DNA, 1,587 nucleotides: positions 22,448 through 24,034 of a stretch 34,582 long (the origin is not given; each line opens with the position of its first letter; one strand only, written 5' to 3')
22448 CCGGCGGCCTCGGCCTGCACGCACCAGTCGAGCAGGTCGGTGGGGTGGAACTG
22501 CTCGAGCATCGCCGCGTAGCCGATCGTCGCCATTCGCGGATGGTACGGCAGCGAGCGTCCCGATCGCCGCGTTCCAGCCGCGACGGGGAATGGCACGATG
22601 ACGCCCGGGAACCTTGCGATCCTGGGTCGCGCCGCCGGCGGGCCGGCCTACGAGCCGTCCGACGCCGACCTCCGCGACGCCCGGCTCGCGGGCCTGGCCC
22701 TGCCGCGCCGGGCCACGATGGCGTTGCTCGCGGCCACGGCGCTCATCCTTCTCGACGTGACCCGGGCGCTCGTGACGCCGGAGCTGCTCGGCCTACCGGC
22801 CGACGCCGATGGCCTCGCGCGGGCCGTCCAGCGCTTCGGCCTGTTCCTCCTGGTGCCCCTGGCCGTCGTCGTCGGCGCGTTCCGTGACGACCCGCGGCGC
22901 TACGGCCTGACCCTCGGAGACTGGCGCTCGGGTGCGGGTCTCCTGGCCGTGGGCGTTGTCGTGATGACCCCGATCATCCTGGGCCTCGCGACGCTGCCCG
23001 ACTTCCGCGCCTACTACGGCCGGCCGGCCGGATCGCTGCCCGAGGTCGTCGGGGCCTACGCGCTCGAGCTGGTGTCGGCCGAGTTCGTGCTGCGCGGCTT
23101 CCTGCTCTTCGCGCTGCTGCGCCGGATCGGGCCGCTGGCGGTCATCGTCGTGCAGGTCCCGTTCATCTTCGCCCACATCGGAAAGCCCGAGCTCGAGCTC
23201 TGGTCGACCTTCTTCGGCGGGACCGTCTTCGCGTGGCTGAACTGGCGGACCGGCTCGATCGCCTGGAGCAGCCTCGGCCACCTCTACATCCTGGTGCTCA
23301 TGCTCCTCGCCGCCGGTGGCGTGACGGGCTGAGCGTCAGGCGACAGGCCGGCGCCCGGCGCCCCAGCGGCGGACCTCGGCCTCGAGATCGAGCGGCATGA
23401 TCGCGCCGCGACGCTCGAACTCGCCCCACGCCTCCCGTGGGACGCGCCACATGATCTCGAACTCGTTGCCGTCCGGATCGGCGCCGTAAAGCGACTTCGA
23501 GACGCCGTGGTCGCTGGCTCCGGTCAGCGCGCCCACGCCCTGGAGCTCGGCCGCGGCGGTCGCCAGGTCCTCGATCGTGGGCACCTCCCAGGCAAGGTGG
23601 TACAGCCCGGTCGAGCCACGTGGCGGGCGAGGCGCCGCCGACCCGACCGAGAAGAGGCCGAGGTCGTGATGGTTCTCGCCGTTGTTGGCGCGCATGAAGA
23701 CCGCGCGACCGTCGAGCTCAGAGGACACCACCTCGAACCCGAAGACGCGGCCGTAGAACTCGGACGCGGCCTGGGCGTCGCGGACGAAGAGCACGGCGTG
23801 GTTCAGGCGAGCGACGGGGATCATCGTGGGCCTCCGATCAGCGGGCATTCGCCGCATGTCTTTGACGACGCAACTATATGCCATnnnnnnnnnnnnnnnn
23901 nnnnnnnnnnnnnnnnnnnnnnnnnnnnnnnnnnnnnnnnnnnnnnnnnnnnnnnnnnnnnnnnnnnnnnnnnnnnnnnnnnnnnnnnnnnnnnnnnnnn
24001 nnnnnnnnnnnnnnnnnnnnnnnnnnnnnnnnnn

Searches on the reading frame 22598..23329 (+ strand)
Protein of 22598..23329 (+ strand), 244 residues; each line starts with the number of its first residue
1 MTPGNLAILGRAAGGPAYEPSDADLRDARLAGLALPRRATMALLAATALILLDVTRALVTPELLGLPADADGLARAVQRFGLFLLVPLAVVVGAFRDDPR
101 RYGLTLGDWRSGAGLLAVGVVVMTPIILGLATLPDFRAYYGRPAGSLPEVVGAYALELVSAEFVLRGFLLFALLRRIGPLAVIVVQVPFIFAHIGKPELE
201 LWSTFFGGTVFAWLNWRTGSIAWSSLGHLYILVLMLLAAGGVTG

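Call 34: search_protein_families(library=pfam, proteins=[window:22598-23329:+], max_evalue=0.0001)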
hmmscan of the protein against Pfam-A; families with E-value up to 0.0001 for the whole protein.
window:22598-23329:+ (244 aa): 1 family
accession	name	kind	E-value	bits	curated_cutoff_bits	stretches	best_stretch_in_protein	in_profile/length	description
PF02517.21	Rce1-like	-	1.3e-08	35.4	22.4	1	147-230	5-89/93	Type II CAAX prenyl endopeptidase Rce1-like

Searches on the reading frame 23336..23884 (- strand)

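Call 34: search_protein_families(library=pfam, proteins=[window:23336-23884:-], max_evalue=0.0001)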
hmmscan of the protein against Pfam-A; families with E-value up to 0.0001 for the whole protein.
window:23336-23884:- (182 aa): 3 families
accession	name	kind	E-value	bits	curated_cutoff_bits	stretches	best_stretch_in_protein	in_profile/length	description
PF00903.31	Glyoxalase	-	1.3e-16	61.5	20.6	1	26-144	1-121/121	Glyoxalase/Bleomycin resistance protein/Dioxygenase superfamily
PF18029.7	Glyoxalase_6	-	3.7e-08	34.4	23.6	1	32-144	4-105/106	Glyoxalase-like domain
PF13669.12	Glyoxalase_4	-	1.5e-05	25.6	27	1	28-117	1-89/109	Glyoxalase/Bleomycin resistance protein/Dioxygenase superfamily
